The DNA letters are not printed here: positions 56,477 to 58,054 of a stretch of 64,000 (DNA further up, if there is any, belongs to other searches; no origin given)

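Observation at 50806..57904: Redox trio near the GT-C array (small cupin, classical SDR, Rossmann flavoenzyme): possible sugar-ring or epimer remodelling, for example Galf formation or lipid-linked sugar epimerisation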

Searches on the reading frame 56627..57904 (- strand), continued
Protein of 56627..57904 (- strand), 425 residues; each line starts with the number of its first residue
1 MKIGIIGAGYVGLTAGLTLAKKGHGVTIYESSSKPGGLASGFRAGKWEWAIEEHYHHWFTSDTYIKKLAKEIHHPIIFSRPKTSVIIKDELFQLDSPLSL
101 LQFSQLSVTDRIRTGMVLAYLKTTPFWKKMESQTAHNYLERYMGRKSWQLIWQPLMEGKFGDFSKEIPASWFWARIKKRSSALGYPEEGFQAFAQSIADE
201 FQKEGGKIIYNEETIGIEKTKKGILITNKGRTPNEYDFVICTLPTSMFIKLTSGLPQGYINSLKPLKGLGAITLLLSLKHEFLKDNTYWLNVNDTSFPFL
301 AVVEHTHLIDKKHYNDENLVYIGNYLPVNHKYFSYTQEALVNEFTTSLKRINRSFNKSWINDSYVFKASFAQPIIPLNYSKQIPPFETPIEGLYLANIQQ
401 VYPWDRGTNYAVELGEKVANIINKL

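Call 67: search_protein_families(library=ncbifam, proteins=[L079:6994-8004:+, P0369, P0333, L003:9274-9999:+, L019:9261-10898:+, L019:10895-12640:+, L058:2397-3485:+, P0245], max_evalue=0.001)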
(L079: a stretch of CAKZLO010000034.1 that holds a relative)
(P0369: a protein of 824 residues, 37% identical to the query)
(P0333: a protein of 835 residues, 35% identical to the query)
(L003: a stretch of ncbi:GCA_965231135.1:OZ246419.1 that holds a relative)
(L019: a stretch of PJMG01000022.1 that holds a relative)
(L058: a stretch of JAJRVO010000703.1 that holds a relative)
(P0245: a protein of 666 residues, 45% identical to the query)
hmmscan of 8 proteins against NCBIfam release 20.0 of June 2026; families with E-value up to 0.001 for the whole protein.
L079:6994-8004:+ (336 aa): 1 family
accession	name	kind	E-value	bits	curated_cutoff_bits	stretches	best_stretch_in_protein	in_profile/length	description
TIGR00374.1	TIGR00374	subfamily_domain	1.4e-30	106.8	43.2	1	12-308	2-307/323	flippase-like domain-containing protein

P0369 (824 aa): 72 families (the best 25 are shown)
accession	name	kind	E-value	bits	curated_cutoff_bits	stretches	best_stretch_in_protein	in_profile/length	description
NF005560.0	PRK07233.1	equivalog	3.1e-138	461.3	252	1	377-823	2-428/435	hypothetical protein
TIGR03467.1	HpnE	equivalog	2.4e-22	79.8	283.05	1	378-796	1-401/430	hydroxysqualene dehydroxylase HpnE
TIGR00374.1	TIGR00374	subfamily_domain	1.6e-17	63.9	43.2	1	13-313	3-311/323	flippase-like domain-containing protein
NF005547.0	PRK07208.1-3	equivalog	5.4e-16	58.4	380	1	374-698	3-313/465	hypothetical protein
NF005548.0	PRK07208.1-4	equivalog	1.2e-15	57.1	389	1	375-745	3-370/488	hypothetical protein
NF005545.0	PRK07208.1-1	equivalog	2.5e-15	55.8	451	1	373-554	5-179/504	hypothetical protein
TIGR00562.1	proto_IX_ox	equivalog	7.6e-12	44.6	97.85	1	375-539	2-166/470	protoporphyrinogen oxidase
TIGR02731.1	phytoene_desat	equivalog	8.2e-11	41.3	569.4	1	378-797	2-426/453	15-cis-phytoene desaturase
TIGR02733.1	desat_CrtD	equivalog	8.6e-11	41.2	549.7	1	376-418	2-44/492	C-3',4' desaturase CrtD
NF008841.0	PRK11883.1-1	equivalog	4.8e-10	38.9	517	1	376-545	4-178/453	protoporphyrinogen oxidase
TIGR02734.1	crtI_fam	subfamily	5.9e-09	35.1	238.1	1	378-418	1-41/504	phytoene desaturase family protein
NF053556.1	prodigi_MAP_PigB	equivalog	1.6e-08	33.4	850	1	363-467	142-243/659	prodigiosin MAP biosynthesis oxidoreductase PigB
NF045637.1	carotdesatCrtDProt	equivalog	2e-08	33.3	580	1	378-417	1-40/485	1-hydroxycarotenoid 3,4-desaturase CrtD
NF050086.1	pipecolate_AmaA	exception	2.1e-08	33.3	600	1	372-409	22-59/425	L-pipecolate oxidase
NF005546.0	PRK07208.1-2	equivalog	7.1e-08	31.5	418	1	374-438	3-65/527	hypothetical protein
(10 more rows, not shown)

P0333 (835 aa): 51 families (the best 25 are shown)
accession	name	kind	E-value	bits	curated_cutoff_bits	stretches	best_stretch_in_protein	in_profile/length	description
NF005560.0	PRK07233.1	equivalog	2.5e-120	402.3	252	1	407-831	2-431/435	hypothetical protein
TIGR03467.1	HpnE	equivalog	3.4e-15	56.3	283.05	1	408-802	1-402/430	hydroxysqualene dehydroxylase HpnE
NF005547.0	PRK07208.1-3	equivalog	8.8e-13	47.8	380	1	403-560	2-158/465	hypothetical protein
NF005548.0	PRK07208.1-4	equivalog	1.4e-10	40.4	389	1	404-582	2-175/488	hypothetical protein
TIGR01317.1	GOGAT_sm_gam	subfamily_domain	3.6e-10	39.3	447.7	1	389-456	129-193/485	glutamate synthase small subunit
NF009410.0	PRK12771.1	subfamily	1e-09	37.5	516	1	398-446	131-179/566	NAD(P)-binding protein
TIGR00562.1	proto_IX_ox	equivalog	1.9e-09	36.7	97.85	1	405-588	2-187/470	protoporphyrinogen oxidase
TIGR02731.1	phytoene_desat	equivalog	2.2e-09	36.6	569.4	1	408-492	2-86/453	15-cis-phytoene desaturase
TIGR02733.1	desat_CrtD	equivalog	2.4e-09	36.4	549.7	1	406-445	2-41/492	C-3',4' desaturase CrtD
NF010590.0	PRK13984.1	equivalog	7.8e-09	34.2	946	1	387-446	271-329/611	putative oxidoreductase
NF009409.0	PRK12770.1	subfamily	8.7e-09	34.9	343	1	400-443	13-56/360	putative glutamate synthase subunit beta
TIGR01316.1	gltA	equivalog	1.6e-08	33.8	471.75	1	397-452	126-179/449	NADPH-dependent glutamate synthase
TIGR02734.1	crtI_fam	subfamily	2.3e-08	33.2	238.1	1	409-446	2-39/504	phytoene desaturase family protein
TIGR02732.1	zeta_caro_desat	equivalog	3.3e-08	32.9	622.15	1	408-493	2-87/474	9,9'-di-cis-zeta-carotene desaturase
NF005243.0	PRK06753.1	equivalog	5.6e-08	32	365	1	407-460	2-55/374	hypothetical protein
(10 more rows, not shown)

L003:9274-9999:+ (241 aa): 19 families
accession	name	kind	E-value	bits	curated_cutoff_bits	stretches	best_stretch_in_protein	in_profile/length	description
TIGR01983.1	UbiG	equivalog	5.2e-10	39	102.95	1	4-174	21-160/228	bifunctional 2-polyprenyl-6-hydroxyphenol methylase/3-demethylubiquinol 3-O-methyltransferase UbiG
NF045667.1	MTase_DVU1556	equivalog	4.7e-07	29.5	155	1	68-223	24-166/213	DVU_1556 family methyltransferase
NF008686.0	PRK11705.1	equivalog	1.4e-06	27.7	400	1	69-169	170-269/383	cyclopropane fatty acyl phospholipid synthase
TIGR02072.1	BioC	equivalog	2.2e-06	27.6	184.95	1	67-170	33-137/244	malonyl-ACP O-methyltransferase BioC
NF043040.1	corrin_prot_MT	hypoth_equivalog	3.1e-06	26.8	180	1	68-168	43-151/216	corrinoid protein-associated methyltransferase CpaM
NF000499.2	Erm23S_rRNA_broad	equivalog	5.9e-06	25.8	212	1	68-143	25-101/244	23S ribosomal RNA methyltransferase Erm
NF008300.0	PRK11088.1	equivalog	8.9e-06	25.4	303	1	65-132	84-152/272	23S rRNA (guanine(745)-N(1))-methyltransferase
NF042988.1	Erm46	exception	3.2e-05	23.3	503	1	67-143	33-108/255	23S rRNA (adenine(2058)-N(6))-methyltransferase Erm(46)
NF041537.1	ArsM_AhpD_UU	exception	3.5e-05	22.8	510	1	69-167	79-182/345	arsenite methyltransferase/AhpD domain selenoprotein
TIGR02469.1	CbiT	equivalog_domain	7.3e-05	23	78.3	1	68-166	21-121/124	precorrin-6Y C5,15-methyltransferase (decarboxylating) subunit CbiT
NF004851.0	PRK06202.1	equivalog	0.00017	21.1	243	1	69-149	63-151/237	hypothetical protein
TIGR00091.1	TIGR00091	equivalog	0.00018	20.9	112.65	0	69-112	19-62/194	tRNA (guanosine(46)-N7)-methyltransferase TrmB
TIGR04074.1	bacter_Hen1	equivalog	0.00018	20.1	340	1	69-173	285-399/462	3' terminal RNA ribose 2'-O-methyltransferase Hen1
TIGR03587.1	Pse_Me-ase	hypoth_equivalog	0.0002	21.6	112.05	1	63-159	40-132/204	pseudaminic acid biosynthesis-associated methylase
NF011529.0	PRK14968.1-3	equivalog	0.0002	20.9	162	1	66-113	34-79/198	putative methyltransferase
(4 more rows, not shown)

L019:9261-10898:+ (545 aa): 0 families

L019:10895-12640:+ (581 aa): 0 families

L058:2397-3485:+ (362 aa): 3 families
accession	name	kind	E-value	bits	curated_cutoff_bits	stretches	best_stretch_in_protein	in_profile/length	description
TIGR00374.1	TIGR00374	subfamily_domain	9.3e-33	114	43.2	1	15-318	2-313/323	flippase-like domain-containing protein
TIGR03476.1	HpnL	subfamily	8.5e-09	35.1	195.65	1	51-299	45-299/318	putative membrane protein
NF033480.1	bifunc_MprF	equivalog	0.00075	17.9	600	0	25-297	24-276/841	bifunctional lysylphosphatidylglycerol flippase/synthetase MprF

P0245 (666 aa): 41 families (the best 25 are shown)
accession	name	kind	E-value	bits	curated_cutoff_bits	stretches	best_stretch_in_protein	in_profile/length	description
NF005560.0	PRK07233.1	equivalog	3.1e-114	382.2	252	1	1-425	1-431/435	hypothetical protein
NF005547.0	PRK07208.1-3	equivalog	2.5e-19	69.4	380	1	3-387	7-403/465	hypothetical protein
TIGR03467.1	HpnE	equivalog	1e-13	51.4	283.05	1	3-254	1-272/430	hydroxysqualene dehydroxylase HpnE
NF005548.0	PRK07208.1-4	equivalog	4.5e-11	42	389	2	2-178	5-177/488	hypothetical protein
TIGR01983.1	UbiG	equivalog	4e-10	39.4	102.95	1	488-600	49-159/228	bifunctional 2-polyprenyl-6-hydroxyphenol methylase/3-demethylubiquinol 3-O-methyltransferase UbiG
NF058655.1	CrtID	equivalog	4.1e-10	39.1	640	1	3-50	1-48/478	bifunctional phytoene desaturase/3,4-desaturase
TIGR02734.1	crtI_fam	subfamily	2.6e-09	36.3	238.1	1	4-47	2-45/504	phytoene desaturase family protein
TIGR02072.1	BioC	equivalog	6.3e-09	36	184.95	1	493-596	34-136/244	malonyl-ACP O-methyltransferase BioC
NF008845.0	PRK11883.1-5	equivalog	1.1e-08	33.8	560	1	187-282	228-319/468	protoporphyrinogen oxidase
NF000499.2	Erm23S_rRNA_broad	equivalog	1.4e-08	34.4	212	1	493-563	23-94/244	23S ribosomal RNA methyltransferase Erm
NF002463.0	PRK01683.1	equivalog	5.5e-08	32.7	297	1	494-577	32-116/258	trans-aconitate 2-methyltransferase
TIGR02733.1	desat_CrtD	equivalog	1e-07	31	549.7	1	2-49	3-50/492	C-3',4' desaturase CrtD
NF005545.0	PRK07208.1-1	equivalog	1.3e-07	30.3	451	1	3-178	10-181/504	hypothetical protein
NF043040.1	corrin_prot_MT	hypoth_equivalog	1.6e-07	31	180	1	489-597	37-152/216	corrinoid protein-associated methyltransferase CpaM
NF005313.0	PRK06847.1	subfamily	1.8e-07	30.5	372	0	193-241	109-157/375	hypothetical protein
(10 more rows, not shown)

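Call 73: search_solved_structures(query=L010:11315-12451:+, max_evalue=0.001)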
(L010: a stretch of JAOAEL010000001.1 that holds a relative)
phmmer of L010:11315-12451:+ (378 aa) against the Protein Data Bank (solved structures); distinct sequences matched with E-value up to 0.001: 0.

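Call 75: list_cluster_members(proteins=[P0333, P0369, P0245, P0388, P0347, P0352, P0359, P0383, P0389, P0344])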
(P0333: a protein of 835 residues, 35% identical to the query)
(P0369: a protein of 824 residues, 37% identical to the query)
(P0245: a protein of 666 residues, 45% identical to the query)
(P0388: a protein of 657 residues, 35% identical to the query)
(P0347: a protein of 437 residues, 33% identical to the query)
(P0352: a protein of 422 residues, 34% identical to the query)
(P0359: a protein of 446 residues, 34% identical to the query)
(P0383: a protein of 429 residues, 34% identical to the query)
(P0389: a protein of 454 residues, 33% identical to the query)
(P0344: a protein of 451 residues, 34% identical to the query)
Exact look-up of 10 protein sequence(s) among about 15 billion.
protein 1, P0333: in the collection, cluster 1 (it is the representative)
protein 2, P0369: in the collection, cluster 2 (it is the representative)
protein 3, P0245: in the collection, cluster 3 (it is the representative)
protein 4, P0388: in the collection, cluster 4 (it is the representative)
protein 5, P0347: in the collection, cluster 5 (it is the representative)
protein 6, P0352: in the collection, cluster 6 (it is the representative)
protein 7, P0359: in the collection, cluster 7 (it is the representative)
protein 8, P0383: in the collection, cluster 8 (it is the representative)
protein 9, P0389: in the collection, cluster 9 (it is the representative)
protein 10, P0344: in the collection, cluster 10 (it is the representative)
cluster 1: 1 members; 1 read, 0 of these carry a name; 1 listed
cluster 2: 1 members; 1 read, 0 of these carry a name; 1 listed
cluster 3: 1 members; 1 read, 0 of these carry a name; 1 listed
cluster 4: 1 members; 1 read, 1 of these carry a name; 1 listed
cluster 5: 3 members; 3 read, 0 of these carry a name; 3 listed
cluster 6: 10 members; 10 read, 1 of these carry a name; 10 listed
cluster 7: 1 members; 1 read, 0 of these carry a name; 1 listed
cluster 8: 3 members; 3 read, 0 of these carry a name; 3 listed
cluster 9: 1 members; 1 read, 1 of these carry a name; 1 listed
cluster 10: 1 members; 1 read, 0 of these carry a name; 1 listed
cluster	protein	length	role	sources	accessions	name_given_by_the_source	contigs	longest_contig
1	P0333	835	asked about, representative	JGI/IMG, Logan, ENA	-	-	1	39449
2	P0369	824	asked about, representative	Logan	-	-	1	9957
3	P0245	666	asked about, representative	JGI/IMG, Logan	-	-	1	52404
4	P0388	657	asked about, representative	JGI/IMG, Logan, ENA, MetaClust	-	\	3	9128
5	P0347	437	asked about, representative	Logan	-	-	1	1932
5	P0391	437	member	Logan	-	-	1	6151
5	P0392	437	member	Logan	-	-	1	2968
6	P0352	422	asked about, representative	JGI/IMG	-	-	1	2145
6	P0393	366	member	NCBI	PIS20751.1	hypothetical protein COT52_02180, partial [candidate division WWE3 bacterium ...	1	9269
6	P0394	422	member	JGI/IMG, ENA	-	-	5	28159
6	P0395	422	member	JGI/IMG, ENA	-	-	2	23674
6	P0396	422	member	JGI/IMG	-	-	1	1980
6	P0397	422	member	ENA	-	-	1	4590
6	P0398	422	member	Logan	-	-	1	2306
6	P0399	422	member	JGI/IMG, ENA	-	-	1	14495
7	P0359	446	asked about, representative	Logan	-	-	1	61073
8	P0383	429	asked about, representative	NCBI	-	-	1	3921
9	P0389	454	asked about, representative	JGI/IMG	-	protoporphyrinogen oxidase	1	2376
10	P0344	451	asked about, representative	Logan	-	-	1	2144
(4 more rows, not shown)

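Call 76: find_encoding_contigs(protein=P0333, flank=8000, max_places=1)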
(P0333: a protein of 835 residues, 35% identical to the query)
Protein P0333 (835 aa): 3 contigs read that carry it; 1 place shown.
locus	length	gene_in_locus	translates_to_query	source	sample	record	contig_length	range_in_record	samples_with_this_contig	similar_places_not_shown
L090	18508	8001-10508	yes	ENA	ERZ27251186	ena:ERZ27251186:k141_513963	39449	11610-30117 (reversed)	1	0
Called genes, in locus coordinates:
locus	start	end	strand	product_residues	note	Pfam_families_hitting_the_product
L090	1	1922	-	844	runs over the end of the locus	-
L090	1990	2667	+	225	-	PF13489:Methyltransf_23, PF03848:TehB (weak), PF05401:NodS, PF13847:Methyltransf_31, PF08241:Methyltransf_11, PF08242:Methyltransf_12, PF13649:Methyltransf_25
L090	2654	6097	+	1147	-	PF11847:GT-C_AftD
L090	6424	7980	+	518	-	PF13231:PMT_2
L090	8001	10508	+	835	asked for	PF07992:Pyr_redox_2 (faint), PF01266:DAO, PF01593:Amino_oxidase, PF13450:NAD_binding_8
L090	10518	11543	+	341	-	PF00535:Glycos_transf_2, PF10111:Glyco_tranf_2_2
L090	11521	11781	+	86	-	PF13459:Fer4_15, PF13370:Fer4_13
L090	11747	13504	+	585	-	PF04055:Radical_SAM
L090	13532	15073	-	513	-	PF13231:PMT_2, PF13414:TPR_11 (weak), PF00515:TPR_1, PF07719:TPR_2, PF13181:TPR_8, PF13414:TPR_11 (weak), PF13432:TPR_16, PF14559:TPR_19 (weak), +7 more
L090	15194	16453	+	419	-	PF08421:Methyltransf_13, PF13489:Methyltransf_23, PF08484:Methyltransf_14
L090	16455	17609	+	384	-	PF00534:Glycos_transf_1, PF13692:Glyco_trans_1_4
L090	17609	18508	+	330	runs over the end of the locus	PF00535:Glycos_transf_2, PF13641:Glyco_tranf_2_3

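Call 77: find_encoding_contigs(protein=P0369, flank=8000, max_places=1)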
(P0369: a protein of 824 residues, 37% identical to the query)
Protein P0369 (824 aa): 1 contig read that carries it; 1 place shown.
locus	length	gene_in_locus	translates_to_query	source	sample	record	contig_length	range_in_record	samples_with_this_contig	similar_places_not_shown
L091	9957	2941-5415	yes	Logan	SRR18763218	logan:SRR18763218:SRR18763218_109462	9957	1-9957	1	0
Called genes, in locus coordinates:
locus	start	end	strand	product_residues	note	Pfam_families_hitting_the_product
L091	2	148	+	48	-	?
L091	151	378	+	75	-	-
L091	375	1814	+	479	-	-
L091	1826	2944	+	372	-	PF00535:Glycos_transf_2, PF13641:Glyco_tranf_2_3 (weak)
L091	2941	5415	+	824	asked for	PF03706:LPG_synthase_TM, PF07992:Pyr_redox_2 (weak), PF00890:FAD_binding_2 (weak), PF01266:DAO, PF01593:Amino_oxidase, PF01946:Thi4 (weak), PF12831:FAD_oxidored, PF13450:NAD_binding_8, +3 more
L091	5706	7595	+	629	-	PF07514:TraI_2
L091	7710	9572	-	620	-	PF09820:AAA-ATPase_like, PF08011:PDDEXK_9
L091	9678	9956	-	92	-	?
